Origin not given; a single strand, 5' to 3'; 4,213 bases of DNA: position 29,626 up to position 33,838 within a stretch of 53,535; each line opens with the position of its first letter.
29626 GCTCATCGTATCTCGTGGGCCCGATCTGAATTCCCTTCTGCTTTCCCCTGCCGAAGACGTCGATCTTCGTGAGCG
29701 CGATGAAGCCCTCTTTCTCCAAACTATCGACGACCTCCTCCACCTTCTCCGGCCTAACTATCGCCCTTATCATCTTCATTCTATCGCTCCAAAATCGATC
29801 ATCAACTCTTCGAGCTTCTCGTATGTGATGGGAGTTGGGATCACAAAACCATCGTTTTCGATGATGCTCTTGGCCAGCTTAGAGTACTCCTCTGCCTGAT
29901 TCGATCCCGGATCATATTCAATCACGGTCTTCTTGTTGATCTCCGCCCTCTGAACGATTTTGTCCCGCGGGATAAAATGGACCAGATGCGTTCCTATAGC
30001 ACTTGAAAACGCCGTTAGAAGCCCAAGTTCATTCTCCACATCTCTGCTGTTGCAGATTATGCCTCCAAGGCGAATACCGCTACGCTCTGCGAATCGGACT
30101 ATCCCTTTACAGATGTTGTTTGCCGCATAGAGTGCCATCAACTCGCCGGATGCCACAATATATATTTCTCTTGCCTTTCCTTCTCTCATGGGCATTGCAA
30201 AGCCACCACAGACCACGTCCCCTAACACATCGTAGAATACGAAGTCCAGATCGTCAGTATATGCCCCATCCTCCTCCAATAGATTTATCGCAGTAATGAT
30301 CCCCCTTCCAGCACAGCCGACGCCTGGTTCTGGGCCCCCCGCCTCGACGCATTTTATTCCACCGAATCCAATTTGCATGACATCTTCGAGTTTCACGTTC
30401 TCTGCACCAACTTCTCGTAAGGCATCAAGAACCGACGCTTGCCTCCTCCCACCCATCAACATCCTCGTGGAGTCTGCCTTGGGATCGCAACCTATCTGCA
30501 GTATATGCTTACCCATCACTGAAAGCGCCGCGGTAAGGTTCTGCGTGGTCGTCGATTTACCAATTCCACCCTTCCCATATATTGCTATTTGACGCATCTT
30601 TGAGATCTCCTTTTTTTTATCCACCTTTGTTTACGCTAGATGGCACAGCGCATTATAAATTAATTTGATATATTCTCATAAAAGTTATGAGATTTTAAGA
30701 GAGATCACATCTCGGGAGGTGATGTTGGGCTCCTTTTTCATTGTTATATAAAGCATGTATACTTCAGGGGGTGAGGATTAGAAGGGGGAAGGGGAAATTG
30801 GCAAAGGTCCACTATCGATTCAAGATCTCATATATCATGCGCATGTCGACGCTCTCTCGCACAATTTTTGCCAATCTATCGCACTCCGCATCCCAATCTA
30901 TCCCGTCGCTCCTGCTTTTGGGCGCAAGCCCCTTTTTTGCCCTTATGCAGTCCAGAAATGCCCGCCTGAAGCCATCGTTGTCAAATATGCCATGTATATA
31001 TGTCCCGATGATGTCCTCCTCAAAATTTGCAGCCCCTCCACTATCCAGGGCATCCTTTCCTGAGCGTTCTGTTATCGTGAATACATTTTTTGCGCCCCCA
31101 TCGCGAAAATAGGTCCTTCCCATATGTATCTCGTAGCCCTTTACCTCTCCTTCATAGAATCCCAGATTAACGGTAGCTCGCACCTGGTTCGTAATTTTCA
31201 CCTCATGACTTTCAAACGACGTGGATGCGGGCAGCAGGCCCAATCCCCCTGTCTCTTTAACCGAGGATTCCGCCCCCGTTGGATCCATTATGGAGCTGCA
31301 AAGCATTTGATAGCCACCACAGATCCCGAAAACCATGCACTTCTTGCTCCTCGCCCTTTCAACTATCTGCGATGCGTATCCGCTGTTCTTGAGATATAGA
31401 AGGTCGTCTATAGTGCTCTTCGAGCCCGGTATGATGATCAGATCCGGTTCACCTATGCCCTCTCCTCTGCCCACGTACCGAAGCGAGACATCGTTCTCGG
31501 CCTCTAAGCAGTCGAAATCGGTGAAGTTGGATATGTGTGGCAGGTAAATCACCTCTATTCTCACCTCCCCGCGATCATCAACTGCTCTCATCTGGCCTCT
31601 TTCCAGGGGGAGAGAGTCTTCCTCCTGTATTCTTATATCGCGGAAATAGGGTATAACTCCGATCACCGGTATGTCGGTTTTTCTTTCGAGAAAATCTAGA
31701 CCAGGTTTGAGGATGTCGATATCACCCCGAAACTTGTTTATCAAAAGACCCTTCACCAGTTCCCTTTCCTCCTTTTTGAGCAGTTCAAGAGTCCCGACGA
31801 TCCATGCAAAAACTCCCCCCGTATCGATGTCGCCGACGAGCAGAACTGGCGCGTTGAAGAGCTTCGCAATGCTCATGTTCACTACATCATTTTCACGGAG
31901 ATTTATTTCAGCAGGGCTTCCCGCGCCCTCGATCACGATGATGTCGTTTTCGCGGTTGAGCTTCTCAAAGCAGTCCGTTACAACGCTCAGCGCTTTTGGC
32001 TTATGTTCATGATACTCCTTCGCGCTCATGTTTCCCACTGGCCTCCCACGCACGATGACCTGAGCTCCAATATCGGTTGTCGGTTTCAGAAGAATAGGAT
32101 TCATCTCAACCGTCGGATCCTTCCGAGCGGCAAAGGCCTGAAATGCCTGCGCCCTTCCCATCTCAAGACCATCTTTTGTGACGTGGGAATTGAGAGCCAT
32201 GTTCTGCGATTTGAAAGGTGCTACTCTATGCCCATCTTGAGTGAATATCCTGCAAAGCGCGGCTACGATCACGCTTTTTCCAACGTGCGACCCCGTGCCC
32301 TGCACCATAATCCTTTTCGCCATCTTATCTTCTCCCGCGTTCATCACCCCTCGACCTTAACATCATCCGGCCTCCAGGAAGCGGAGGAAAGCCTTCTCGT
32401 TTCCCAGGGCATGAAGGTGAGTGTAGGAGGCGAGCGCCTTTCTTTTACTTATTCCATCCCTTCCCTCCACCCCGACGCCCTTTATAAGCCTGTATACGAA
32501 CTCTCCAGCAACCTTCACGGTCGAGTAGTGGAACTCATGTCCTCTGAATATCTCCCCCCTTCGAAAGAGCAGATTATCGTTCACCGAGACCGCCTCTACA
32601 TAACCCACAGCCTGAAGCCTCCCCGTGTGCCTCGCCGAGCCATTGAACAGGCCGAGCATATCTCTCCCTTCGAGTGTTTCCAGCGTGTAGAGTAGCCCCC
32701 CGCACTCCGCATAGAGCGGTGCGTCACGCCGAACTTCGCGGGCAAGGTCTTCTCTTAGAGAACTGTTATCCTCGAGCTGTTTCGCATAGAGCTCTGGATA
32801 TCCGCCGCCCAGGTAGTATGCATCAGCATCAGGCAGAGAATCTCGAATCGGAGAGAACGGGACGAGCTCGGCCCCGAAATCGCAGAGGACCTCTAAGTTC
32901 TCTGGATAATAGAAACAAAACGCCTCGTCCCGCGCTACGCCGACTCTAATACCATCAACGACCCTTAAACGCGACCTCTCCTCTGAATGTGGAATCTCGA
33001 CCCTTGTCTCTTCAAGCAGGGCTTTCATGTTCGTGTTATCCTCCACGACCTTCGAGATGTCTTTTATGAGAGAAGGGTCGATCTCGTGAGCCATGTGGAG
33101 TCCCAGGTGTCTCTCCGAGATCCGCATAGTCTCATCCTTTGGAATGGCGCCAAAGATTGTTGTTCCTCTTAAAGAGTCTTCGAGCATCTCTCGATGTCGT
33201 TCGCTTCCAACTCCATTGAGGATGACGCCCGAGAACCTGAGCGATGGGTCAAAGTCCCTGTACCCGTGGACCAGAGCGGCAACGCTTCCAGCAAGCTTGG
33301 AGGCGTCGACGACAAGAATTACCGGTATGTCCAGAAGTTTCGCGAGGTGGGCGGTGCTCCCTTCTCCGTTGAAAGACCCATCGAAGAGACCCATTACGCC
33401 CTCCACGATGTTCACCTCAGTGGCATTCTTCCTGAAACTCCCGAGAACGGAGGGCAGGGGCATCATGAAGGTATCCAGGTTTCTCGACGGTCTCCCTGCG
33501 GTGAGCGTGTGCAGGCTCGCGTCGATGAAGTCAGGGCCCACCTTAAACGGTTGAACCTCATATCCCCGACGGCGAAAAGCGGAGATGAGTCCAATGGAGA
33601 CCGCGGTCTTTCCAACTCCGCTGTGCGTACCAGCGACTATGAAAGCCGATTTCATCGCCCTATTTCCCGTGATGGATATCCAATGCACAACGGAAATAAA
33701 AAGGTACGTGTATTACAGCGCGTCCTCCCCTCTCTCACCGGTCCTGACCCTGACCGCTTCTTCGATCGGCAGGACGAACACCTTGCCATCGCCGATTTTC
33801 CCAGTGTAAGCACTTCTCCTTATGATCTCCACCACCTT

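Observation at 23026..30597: Compact nifH-nifI1-nifI2-nifD-nifK...nifB cluster with full catalytic ligand set but no nifE/nifN, nifX, nifV or modABC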

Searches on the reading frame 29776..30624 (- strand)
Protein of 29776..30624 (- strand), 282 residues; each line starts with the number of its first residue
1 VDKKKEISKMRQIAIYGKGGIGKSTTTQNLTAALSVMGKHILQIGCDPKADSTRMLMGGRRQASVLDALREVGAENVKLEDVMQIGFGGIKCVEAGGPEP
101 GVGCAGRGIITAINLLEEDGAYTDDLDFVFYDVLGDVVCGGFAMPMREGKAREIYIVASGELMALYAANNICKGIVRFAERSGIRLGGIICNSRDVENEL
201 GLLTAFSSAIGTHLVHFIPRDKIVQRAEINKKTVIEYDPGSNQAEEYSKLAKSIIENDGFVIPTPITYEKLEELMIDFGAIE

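Call 3: search_protein_families(library=ncbifam, proteins=[window:29776-30624:-], max_evalue=0.00001)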
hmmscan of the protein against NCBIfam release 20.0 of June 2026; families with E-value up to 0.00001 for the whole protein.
window:29776-30624:- (282 aa): 9 families
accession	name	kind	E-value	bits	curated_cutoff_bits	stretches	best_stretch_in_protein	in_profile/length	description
TIGR01287.1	nifH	equivalog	4.9e-135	449.2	394.35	1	11-280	1-270/275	nitrogenase iron protein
NF033200.1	F430_CfbC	exception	3.2e-118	393.8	402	1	11-275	1-259/260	Ni-sirohydrochlorin a,c-diamide reductive cyclase ATP-dependent reductase subunit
NF009701.0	PRK13230.1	subfamily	1.1e-99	333.2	350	1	10-274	1-277/291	nitrogenase reductase-like protein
NF009702.0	PRK13231.1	equivalog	1.6e-98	329.1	427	1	10-278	2-262/264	nitrogenase reductase-like protein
TIGR01281.1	DPOR_bchL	equivalog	3.4e-66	223.4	345.15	1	12-278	2-267/268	ferredoxin:protochlorophyllide reductase (ATP-dependent) iron-sulfur ATP-binding protein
TIGR02016.1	BchX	equivalog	2.2e-56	191.3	331.2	1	11-257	1-251/296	chlorophyllide a reductase iron protein subunit X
TIGR01969.1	minD_arch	subfamily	3e-17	62.7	201.75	1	16-256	7-232/251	cell division ATPase MinD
TIGR03371.1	cellulose_yhjQ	equivalog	5.7e-08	32.6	157.85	0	10-49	1-41/246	cellulose biosynthesis protein BcsQ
TIGR01968.1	minD_bact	equivalog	8e-07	28.7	212.9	0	16-61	8-53/261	septum site-determining protein MinD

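Call 4: search_protein_families(library=pfam, proteins=[window:29776-30624:-], max_evalue=0.00001)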
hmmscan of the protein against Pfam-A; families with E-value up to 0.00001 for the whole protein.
window:29776-30624:- (282 aa): 4 families
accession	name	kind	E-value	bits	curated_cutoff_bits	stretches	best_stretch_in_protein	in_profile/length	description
PF00142.24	Fer4_NifH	-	6.8e-123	409.9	25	1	11-279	1-269/271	4Fe-4S iron sulfur cluster binding proteins, NifH/frxC family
PF01656.29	CbiA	-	1.1e-10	42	25.4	1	14-234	3-125/125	CobQ/CobB/MinD/ParA nucleotide binding domain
PF13614.12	AAA_31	-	6.9e-09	36.3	27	1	11-82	2-72/177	AAA domain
PF10609.15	ParA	-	5.5e-06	26.4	27.1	0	16-63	10-57/246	NUBPL iron-transfer P-loop NTPase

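Call 73: search_solved_structures(query=window:29776-30597:-, max_evalue=1e-60, show_alignments=0)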
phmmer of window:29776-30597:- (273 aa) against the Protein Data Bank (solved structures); distinct sequences matched with E-value up to 1e-60: 23.
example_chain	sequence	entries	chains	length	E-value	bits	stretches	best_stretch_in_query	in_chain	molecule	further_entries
6nzj_A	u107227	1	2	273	1.4e-129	434.2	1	1-273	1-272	Nitrogenase iron protein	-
1cp2_A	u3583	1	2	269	1.7e-125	420.8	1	1-270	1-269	NITROGENASE IRON PROTEIN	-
7qqa_A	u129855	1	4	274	6.6e-123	412.3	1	2-271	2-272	Nitrogenase iron protein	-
4wza_E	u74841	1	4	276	2.6e-121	407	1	1-273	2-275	Nitrogenase iron protein 1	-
1fp6_A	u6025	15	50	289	3.1e-121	406.8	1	1-273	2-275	NITROGENASE IRON PROTEIN | nitrogenase IRON protein 1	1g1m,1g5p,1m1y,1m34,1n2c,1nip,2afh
10zn_F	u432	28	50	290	3.1e-121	406.8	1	1-273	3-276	Nitrogenase iron protein NifH | Nitrogenase iron protein 1 | Nitrogenase iron protein gamma chain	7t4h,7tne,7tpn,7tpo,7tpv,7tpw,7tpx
8q5x_A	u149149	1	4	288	6.9e-121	405.7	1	2-272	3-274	Nitrogenase iron protein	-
1de0_A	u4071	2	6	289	1e-120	405.1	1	1-273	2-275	NITROGENASE IRON PROTEIN | Nitrogenase iron protein 1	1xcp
1xdb_A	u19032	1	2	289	1.2e-120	404.9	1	1-273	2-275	Nitrogenase iron protein 1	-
4wzb_E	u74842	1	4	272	1.3e-120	404.8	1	1-270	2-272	Nitrogenase iron protein 1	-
6q93_A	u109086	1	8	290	1.4e-120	404.6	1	1-273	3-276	Nitrogenase iron protein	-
1xd8_A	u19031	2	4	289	1.5e-120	404.6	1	1-273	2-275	Nitrogenase iron protein 1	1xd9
8tc3_A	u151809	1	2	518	1.6e-120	404.5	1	1-273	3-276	Nitrogenase iron protein,Fluorescent protein plum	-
9haz_A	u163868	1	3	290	2.9e-120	403.6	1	1-272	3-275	Fe protein NifH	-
9haz_D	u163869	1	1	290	3.9e-120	403.2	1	1-272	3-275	Fe protein NifH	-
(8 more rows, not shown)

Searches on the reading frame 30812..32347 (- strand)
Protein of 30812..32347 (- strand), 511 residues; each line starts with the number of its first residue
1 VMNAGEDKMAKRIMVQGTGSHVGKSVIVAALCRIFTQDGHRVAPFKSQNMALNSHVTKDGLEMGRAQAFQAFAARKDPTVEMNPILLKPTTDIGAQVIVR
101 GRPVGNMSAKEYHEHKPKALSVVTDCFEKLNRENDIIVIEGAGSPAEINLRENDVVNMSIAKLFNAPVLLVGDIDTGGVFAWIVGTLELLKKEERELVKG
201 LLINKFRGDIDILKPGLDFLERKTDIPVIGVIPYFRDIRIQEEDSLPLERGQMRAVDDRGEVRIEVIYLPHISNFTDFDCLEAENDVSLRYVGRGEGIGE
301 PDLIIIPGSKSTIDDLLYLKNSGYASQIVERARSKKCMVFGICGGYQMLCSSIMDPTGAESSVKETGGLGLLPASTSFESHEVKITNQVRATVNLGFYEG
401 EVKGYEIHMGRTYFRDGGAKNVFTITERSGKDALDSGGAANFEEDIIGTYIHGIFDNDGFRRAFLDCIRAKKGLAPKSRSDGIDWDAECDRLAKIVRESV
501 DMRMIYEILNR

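Call 18: search_protein_families(library=ncbifam, proteins=[window:30812-32347:-], max_evalue=1e-10)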
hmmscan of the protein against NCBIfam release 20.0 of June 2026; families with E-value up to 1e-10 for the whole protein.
window:30812-32347:- (511 aa): 6 families
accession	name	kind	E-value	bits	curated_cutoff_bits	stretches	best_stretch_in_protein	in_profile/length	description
NF001989.1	PRK00784.1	equivalog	7.4e-189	628.4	273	1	12-509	2-479/480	cobyric acid synthase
TIGR00313.1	cobQ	equivalog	8.7e-162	539.2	309.9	1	13-505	1-477/477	cobyric acid synthase CobQ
NF002204.1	PRK01077.1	equivalog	5.6e-16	58.5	254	0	325-454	301-419/420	cobyrinic acid a,c-diamide synthase CobB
NF004921.0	PRK06278.1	equivalog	4.5e-13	48.9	354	0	301-471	37-203/482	cobyrinic acid a,c-diamide synthase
TIGR00379.1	cobB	subfamily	5.9e-13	48.5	261.4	0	122-243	66-186/449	cobyrinic/hydrogenobyrinic acid a,c-diamide synthase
NF033195.1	F430_CfbB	exception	1.2e-11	44.1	560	0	123-241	66-183/451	Ni-sirohydrochlorin a,c-diamide synthase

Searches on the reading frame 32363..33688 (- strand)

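Call 18: search_protein_families(library=ncbifam, proteins=[window:32363-33688:-], max_evalue=1e-10)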
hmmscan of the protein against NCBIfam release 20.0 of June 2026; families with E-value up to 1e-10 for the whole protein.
window:32363-33688:- (441 aa): 6 families
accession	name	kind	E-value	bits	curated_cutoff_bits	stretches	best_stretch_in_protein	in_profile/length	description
NF002204.1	PRK01077.1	equivalog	1.3e-136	455.9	254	1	15-426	3-419/420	cobyrinic acid a,c-diamide synthase CobB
TIGR00379.1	cobB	subfamily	1.6e-130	436.1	261.4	1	17-437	3-443/449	cobyrinic/hydrogenobyrinic acid a,c-diamide synthase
NF033195.1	F430_CfbB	exception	3.8e-128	428.1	560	1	16-438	2-450/451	Ni-sirohydrochlorin a,c-diamide synthase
NF053748.1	bifunc_CobBC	exception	8.5e-100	335.3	950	1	16-439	4-441/797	bifunctional hydrogenobyrinic acid a,c-diamide synthase/histidinol phosphate aminotransferase CobBC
NF010471.0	PRK13896.1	equivalog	6.1e-94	315.5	693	1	15-440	3-432/433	cobyrinic acid a,c-diamide synthase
NF004921.0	PRK06278.1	equivalog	1.8e-11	43.6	354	1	11-140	237-370/482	cobyrinic acid a,c-diamide synthase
